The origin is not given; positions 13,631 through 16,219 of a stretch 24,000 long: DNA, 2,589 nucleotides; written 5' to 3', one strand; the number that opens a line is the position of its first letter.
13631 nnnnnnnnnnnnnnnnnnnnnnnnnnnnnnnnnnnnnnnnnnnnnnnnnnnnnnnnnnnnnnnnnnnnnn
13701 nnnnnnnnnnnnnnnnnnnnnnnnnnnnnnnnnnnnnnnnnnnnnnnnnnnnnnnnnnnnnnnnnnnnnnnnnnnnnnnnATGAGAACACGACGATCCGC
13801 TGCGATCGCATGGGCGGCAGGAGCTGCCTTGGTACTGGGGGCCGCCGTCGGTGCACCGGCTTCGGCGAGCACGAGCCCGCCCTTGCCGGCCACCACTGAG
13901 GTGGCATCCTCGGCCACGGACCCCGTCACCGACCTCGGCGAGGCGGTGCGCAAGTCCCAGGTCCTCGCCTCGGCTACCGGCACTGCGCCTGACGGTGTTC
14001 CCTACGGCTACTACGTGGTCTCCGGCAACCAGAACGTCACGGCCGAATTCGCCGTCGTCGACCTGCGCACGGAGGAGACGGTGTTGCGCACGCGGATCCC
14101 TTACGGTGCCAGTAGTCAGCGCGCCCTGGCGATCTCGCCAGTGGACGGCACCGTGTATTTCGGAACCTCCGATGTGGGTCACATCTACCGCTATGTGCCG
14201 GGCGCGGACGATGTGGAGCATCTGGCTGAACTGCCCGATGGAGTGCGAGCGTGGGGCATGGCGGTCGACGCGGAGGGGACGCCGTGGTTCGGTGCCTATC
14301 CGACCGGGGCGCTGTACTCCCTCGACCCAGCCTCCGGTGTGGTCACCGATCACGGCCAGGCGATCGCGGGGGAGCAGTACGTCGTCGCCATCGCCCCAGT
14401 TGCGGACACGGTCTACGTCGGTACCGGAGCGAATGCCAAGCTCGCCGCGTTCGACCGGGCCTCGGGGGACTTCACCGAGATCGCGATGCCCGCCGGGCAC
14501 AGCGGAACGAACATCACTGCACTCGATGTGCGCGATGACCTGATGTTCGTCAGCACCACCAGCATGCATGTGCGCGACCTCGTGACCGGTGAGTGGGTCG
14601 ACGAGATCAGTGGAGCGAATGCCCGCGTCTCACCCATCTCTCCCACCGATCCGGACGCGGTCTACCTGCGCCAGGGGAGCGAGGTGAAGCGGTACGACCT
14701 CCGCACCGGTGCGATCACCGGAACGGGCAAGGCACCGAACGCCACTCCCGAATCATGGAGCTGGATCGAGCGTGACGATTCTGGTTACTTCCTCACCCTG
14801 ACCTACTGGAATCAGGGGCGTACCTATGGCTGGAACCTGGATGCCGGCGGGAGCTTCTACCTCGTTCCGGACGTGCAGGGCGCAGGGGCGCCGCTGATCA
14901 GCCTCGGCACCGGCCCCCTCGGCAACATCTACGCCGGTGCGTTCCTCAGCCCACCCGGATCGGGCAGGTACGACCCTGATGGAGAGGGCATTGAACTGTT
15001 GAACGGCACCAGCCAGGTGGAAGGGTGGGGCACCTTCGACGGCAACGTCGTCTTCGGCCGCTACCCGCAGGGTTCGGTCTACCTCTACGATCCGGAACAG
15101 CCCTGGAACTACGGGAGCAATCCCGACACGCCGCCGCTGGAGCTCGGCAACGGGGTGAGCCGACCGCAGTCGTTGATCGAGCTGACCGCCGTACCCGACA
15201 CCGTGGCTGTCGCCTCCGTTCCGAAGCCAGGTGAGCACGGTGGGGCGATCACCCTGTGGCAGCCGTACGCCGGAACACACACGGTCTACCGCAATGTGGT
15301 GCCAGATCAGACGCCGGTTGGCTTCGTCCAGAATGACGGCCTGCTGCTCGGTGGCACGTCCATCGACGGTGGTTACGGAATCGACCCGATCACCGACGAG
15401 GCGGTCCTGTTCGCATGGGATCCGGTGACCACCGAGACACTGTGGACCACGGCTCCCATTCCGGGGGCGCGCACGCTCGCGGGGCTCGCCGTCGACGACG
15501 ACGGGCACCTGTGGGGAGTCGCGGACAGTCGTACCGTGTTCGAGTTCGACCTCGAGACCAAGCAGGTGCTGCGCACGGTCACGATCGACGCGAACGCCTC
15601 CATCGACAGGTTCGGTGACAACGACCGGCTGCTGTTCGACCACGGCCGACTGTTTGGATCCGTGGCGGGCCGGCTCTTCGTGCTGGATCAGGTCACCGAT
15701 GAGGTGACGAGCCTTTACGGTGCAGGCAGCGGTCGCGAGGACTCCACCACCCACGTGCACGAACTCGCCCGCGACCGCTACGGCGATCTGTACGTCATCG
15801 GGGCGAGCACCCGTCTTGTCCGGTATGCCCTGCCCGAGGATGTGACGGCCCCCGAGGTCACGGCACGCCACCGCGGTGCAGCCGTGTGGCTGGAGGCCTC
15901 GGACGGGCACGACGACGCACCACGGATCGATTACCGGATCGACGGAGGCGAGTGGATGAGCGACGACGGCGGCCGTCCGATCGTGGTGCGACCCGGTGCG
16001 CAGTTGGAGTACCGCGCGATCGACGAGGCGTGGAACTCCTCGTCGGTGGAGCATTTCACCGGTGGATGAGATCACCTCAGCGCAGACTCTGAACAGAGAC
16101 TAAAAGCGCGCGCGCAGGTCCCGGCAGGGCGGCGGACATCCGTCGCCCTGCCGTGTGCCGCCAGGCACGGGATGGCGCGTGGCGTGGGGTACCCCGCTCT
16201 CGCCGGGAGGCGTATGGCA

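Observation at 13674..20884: Identical 12-nt dyad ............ at two promoters: a putative private regulon linking a secreted beta-propeller, an ABC importer and an SDR enzyme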

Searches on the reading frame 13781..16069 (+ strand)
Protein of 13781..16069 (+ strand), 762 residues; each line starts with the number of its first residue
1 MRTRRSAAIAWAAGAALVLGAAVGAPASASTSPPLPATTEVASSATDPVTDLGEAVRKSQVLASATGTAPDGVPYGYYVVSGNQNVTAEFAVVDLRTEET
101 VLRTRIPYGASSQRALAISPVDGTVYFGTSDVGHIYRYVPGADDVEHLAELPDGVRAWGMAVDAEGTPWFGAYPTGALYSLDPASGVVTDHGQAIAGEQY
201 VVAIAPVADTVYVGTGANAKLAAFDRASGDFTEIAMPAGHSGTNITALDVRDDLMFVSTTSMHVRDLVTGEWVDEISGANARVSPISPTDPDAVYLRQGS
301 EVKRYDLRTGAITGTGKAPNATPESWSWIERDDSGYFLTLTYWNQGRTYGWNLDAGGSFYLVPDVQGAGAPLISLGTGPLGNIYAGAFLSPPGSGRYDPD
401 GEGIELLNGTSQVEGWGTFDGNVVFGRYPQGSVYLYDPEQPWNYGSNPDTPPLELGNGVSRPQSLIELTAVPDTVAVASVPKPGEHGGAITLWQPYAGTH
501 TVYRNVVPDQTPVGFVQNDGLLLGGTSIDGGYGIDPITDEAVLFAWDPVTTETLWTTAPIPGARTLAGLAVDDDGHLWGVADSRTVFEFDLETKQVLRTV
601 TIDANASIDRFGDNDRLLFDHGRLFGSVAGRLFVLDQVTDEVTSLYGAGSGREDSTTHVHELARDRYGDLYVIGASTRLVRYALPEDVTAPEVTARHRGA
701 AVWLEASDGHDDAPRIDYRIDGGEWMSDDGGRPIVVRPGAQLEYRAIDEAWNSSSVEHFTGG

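Call 5: search_protein_families(library=pfam, proteins=[window:13781-16069:+])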
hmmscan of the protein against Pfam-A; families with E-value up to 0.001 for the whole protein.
window:13781-16069:+ (762 aa): 1 family
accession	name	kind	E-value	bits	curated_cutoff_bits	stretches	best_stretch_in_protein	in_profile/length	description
PF08450.18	SGL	-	0.00012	22.2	26.3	0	107-191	130-219/246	SMP-30/Gluconolactonase/LRE-like region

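Call 9: search_protein_families(library=ncbifam, proteins=[window:13781-16069:+], max_evalue=0.01)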
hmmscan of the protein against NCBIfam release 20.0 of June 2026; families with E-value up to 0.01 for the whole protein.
window:13781-16069:+ (762 aa): 1 family
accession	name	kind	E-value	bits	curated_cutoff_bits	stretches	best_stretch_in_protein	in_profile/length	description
NF047446.1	barrel_OmpL47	domain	0.00096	19.6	40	1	702-757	7-62/68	OmpL47-type beta-barrel domain-containing protein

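Call 50: search_solved_structures(query=window:13781-16069:+, max_evalue=1)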
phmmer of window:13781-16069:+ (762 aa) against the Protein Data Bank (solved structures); distinct sequences matched with E-value up to 1: 6.
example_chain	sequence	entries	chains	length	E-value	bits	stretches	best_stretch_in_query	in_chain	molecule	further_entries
7dco_T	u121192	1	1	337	0.019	16.6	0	560-631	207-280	HLJ1_G0054350.mRNA.1.CDS.1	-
5lj3_J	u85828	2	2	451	0.049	15.2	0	560-631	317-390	PRP46 | Pre-mRNA-splicing factor PRP46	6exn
5gm6_O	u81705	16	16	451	0.049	15.2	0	560-631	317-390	Pre-mRNA-splicing factor PRP46 | BJ4_G0054360.mRNA.1.CDS.1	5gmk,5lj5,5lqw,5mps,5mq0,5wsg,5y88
2vif_A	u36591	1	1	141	0.23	13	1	315-390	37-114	SUPPRESSOR OF CYTOKINE SIGNALLING 6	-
8ip8_ra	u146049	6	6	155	0.43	12.1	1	244-312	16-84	40S ribosomal protein eS19 | 40S ribosomal protein S19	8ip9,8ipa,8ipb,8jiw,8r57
4v3p_SS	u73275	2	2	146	0.65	11.5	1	255-314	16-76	40S ribosomal protein S19 | 40S ribosomal protein S19E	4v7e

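Call 66: find_homologous_proteins(query=window:13781-16069:+)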
Query window:13781-16069:+ (762 aa): 54 proteins with E <= 0.001 among 8000 candidates.
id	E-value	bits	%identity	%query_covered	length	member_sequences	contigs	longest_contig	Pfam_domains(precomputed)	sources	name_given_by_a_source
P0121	0.0e+0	1727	100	100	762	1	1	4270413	-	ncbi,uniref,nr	ncbi:hypothetical protein [Ruania halotolerans]|uniref:hypothetical protein n=1 Tax=Ruania halotoler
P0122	0.0e+0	1403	81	100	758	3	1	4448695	PF21959.3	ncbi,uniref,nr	ncbi:PQQ-like beta-propeller repeat protein [Ruania alkalisoli]|uniref:PQQ-like beta-propeller repea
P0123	0.0e+0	1102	66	98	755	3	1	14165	PF07494.18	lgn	-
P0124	0.0e+0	1061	62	100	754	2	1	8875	PF07494.18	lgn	-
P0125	0.0e+0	1053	63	97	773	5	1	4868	-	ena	-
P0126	0.0e+0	1042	64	94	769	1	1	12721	-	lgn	-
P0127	0.0e+0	1034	63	94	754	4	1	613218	-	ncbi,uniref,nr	ncbi:PQQ-binding-like beta-propeller repeat protein [Microbacterium sp.]|uniref:PQQ-binding-like bet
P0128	0.0e+0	1019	63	95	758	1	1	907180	PF13360.14,PF07494.18,PF21959.3,PF08450.19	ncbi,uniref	ncbi:hypothetical protein GCM10023169_35830 [Georgenia halophila]|uniref:PQQ-binding-like beta-prope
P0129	3.4e-298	1010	62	96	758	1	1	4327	PF13360.14,PF07494.18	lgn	-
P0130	1.8e-292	991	61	95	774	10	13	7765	PF13360.14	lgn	-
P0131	1.2e-291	988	59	97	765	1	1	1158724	PF13360.14,PF07494.18,PF21959.3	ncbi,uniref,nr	ncbi:PQQ-binding-like beta-propeller repeat protein [Phytoactinopolyspora limicola]|uniref:PQQ-bindi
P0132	1.2e-289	981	59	99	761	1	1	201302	-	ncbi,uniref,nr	ncbi:PQQ-like beta-propeller repeat protein [Phytoactinopolyspora mesophila]|uniref:PQQ-binding-like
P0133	3.6e-287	973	59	100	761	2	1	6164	-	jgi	jgi:hypothetical protein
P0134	5.3e-287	973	62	94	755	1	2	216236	PF13360.14,PF07494.18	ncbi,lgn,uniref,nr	ncbi:outer membrane protein assembly factor BamB [Haloactinopolyspora alba]|uniref:Outer membrane pr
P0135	1.0e-284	965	60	94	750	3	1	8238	PF07494.18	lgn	-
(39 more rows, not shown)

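Call 77: predict_structure(alignment_id=A3)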
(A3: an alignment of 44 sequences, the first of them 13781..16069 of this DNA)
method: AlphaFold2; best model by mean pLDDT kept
length: 762 residues; sequences in the alignment: 44
mean_pLDDT: 91.1   pTM: 0.86
mean pLDDT of the five models: 91.1, 90.5, 89.6, 89.5, 89.0
residues with pLDDT >= 90: 632; 70-90: 83; 50-70: 3; < 50: 44
segments of 3 or more residues with pLDDT < 50: 1-44
pLDDT, mean of each block of 10 residues (from residue 1): 27 36 36 38 67 92 95 97 94 97 97 94 97 97 97 96 97 97 97 95 97 94 98 95 93 96 97 95 96 96 97 94 94 94 93 94 92 95 90 90 88 93 93 95 87 90 95 97 90 97 95 94 96 86 98 97 97 97 98 97 94 94 96 96 96 89 97 96 96 94 96 95 92 93 96 96 84
secondary structure, 60 per line:
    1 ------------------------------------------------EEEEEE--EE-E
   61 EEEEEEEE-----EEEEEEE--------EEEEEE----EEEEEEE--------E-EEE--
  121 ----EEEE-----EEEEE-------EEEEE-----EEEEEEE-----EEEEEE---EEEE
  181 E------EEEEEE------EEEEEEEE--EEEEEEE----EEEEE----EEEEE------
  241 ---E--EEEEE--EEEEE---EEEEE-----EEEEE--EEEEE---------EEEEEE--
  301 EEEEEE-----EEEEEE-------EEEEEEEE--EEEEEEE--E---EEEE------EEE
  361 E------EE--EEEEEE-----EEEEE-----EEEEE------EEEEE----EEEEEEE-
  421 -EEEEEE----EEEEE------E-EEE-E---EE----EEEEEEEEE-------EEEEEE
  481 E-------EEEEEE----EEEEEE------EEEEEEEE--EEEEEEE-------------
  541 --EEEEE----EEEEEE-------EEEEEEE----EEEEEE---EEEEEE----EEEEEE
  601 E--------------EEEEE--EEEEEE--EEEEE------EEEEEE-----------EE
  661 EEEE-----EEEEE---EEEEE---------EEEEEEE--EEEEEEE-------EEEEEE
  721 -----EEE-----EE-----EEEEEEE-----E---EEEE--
elements in order (helices of 4 or more, strands of 3 or more residues): E49-54 E60-68 E74-80 E89-94 E99-105 E116-118 E125-128 E134-138 E146-150 E156-162 E168-173 E177-181 E188-193 E200-207 E210-216 E221-225 E230-234 E247-251 E254-258 E262-266 E272-276 E279-283 E293-298 E301-306 E312-317 E325-332 E335-341 E348-351 E358-361 E372-377 E383-387 E393-397 E404-408 E413-419 E422-427 E432-436 E445-447 E459-467 E475-481 E489-494 E499-504 E511-518 E521-527 E543-547 E552-557 E565-571 E576-581 E585-590 E595-601 E616-620 E623-628 E631-635 E642-647 E659-664 E670-674 E678-682 E692-698 E701-707 E715-720 E726-728 E741-747 E757-760

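Call 80: fold_search(model_id=the predicted structure, library=pdb)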
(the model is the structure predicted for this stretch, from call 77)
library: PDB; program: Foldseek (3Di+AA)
matches with E <= 10: 1927; with E <= 0.001: 1617
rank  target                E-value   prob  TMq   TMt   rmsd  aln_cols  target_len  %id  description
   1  3ott_B                1.5e-20  1.00  0.30  0.31  26.8       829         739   14  Crystal Structure of the extracellular domain of the putative one component system BT4673 from B. thetaiotaomicron (released 2011-08-10)
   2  4a2m_B                5.9e-20  1.00  0.31  0.32  26.6       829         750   11  Structure of the periplasmic domain of the heparin and heparan sulphate sensing hybrid two component system BT4663 in  (released 2012-05-02)
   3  4a2l_C                1.6e-19  1.00  0.30  0.31  26.8       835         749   12  Structure of the periplasmic domain of the heparin and heparan sulphate sensing hybrid two component system BT4663 in  (released 2012-05-02)
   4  4a2l_B                1.8e-19  1.00  0.30  0.31  26.9       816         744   12  Structure of the periplasmic domain of the heparin and heparan sulphate sensing hybrid two component system BT4663 in  (released 2012-05-02)
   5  4a2m_A                2.6e-19  1.00  0.31  0.32  26.5       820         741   12  Structure of the periplasmic domain of the heparin and heparan sulphate sensing hybrid two component system BT4663 in  (released 2012-05-02)
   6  4a2l_D                4.6e-19  1.00  0.30  0.30  27.3       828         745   12  Structure of the periplasmic domain of the heparin and heparan sulphate sensing hybrid two component system BT4663 in  (released 2012-05-02)
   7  4a2l_E                5.0e-19  1.00  0.30  0.31  27.0       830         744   11  Structure of the periplasmic domain of the heparin and heparan sulphate sensing hybrid two component system BT4663 in  (released 2012-05-02)
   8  4a2m_D                5.2e-19  1.00  0.31  0.31  26.2       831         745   12  Structure of the periplasmic domain of the heparin and heparan sulphate sensing hybrid two component system BT4663 in  (released 2012-05-02)
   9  3va6_A                5.5e-19  1.00  0.28  0.29  26.6       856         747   12  Crystal Structure of the extracellular domain of the putative hybrid two component system BT4673 from B. thetaiotaomic (released 2012-06-13)
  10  4a2l_F                6.0e-19  1.00  0.31  0.32  26.6       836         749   11  Structure of the periplasmic domain of the heparin and heparan sulphate sensing hybrid two component system BT4663 in  (released 2012-05-02)
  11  4a2m_C                1.4e-18  1.00  0.31  0.32  26.9       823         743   12  Structure of the periplasmic domain of the heparin and heparan sulphate sensing hybrid two component system BT4663 in  (released 2012-05-02)
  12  4a2l_A                5.5e-18  1.00  0.30  0.30  26.8       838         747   12  Structure of the periplasmic domain of the heparin and heparan sulphate sensing hybrid two component system BT4663 in  (released 2012-05-02)
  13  9e78_0L               2.0e-17  1.00  0.40  0.46  10.3       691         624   12  48-nm repeat of the Leishmania tarentolae doublet microtubule (released 2025-03-12)
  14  7mq8_LT               4.5e-17  1.00  0.34  0.31  12.1       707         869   11  Cryo-EM structure of the human SSU processome, state pre-A1 (released 2021-09-22)
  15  5h3u_B                6.7e-17  1.00  0.34  0.37  12.2       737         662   12  Sm RNA bound to GEMIN5-WD (released 2016-12-28)
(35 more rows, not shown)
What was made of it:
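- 13781..16069 (+): Gene for a secreted 762-aa tandem beta-propeller protein with a C-terminal Ig-like domain; regulon member. AF2 pLDDT 91; best fold matches are the Bacteroides HTCS glycan-sensor ectodomains BT4663/BT4673/BT3049 (calls 77, 80).
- Closest known: Periplasmic sensor ectodomains of Bacteroides hybrid two-component systems. Same: These are the best Foldseek matches, E 1e-20 to 1e-17 (call 80).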

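Call 88: find_encoding_contigs(protein=P0122, flank=10000, max_places=1)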
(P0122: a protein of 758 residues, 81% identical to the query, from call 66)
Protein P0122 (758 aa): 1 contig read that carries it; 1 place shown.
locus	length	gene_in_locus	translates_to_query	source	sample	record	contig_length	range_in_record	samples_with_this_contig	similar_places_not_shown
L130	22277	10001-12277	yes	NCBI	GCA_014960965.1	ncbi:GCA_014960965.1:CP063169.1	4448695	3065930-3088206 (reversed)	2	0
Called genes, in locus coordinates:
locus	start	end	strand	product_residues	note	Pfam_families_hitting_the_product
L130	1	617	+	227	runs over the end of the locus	PF00072:Response_reg, PF00486:Trans_reg_C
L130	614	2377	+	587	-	PF00672:HAMP, PF00512:HisKA, PF13581:HATPase_c_2 (weak), PF02518:HATPase_c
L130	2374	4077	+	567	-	PF25976:LpqB_N, PF10646:Germane, PF10647:Gmad1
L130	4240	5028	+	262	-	PF00156:Pribosyltran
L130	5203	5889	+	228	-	PF02482:Ribosomal_S30AE, PF16321:Ribosom_S30AE_C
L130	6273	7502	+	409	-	PF06224:AlkZ-like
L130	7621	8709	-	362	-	PF04754:Transposase_31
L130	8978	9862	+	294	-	PF00701:DHDPS (weak)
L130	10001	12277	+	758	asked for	PF21959:DUF6923 (faint)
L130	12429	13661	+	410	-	-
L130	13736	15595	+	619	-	-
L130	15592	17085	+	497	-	PF00884:Sulfatase, PF01663:Phosphodiest (weak), PF16347:SGSH_C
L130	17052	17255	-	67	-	PF03693:ParD_antitoxin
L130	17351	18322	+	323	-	PF04754:Transposase_31, PF14261:DUF4351 (weak)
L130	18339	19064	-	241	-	PF09224:DUF1961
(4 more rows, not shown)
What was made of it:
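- Tried and rejected: R. alkalisoli was tested as a possible natural loss of the regulator, but it has the regulator (call 88).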
